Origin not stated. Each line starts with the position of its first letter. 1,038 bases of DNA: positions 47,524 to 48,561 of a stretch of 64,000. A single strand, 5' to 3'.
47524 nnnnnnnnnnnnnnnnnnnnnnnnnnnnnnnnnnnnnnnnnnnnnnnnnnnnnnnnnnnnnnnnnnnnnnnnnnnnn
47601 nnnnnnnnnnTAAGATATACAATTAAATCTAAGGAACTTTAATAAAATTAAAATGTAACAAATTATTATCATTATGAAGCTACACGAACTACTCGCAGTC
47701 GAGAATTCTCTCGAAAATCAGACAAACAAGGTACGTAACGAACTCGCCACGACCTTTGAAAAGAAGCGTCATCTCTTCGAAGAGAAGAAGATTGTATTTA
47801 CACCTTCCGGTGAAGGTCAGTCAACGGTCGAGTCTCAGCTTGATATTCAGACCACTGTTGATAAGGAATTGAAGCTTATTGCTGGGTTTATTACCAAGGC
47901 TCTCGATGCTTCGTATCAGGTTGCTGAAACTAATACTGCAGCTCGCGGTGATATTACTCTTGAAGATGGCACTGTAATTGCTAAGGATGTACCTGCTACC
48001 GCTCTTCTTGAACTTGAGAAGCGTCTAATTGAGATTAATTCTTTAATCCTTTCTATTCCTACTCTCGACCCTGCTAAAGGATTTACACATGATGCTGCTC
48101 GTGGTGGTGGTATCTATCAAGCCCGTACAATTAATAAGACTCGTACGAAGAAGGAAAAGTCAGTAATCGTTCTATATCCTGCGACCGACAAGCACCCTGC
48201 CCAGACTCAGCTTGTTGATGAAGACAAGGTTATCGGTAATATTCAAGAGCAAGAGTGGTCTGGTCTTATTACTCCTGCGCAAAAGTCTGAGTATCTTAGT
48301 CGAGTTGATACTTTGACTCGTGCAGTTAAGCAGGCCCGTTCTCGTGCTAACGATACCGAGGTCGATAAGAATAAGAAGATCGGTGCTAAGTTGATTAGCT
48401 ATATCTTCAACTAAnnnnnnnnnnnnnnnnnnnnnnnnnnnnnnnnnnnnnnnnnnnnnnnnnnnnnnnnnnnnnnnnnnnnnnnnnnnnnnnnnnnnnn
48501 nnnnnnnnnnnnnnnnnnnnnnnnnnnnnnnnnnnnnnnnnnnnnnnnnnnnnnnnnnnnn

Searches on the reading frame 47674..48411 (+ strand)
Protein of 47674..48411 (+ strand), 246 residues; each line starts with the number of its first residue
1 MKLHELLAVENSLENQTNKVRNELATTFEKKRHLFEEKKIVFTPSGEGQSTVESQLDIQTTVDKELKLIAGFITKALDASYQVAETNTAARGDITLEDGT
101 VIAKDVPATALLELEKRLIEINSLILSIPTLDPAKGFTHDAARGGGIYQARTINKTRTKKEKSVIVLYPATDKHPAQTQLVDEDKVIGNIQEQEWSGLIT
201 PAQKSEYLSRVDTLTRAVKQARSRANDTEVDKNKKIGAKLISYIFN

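Call 66: search_protein_families(library=pfam, proteins=[window:47674-48411:+], max_evalue=0.001)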
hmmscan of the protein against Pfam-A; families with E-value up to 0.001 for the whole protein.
window:47674-48411:+ (246 aa): 1 family
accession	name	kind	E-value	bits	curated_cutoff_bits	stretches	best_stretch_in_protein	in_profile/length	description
PF25283.1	DUF7873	-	8.7e-68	229.1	27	1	2-245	3-242/244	Family of unknown function (DUF7873)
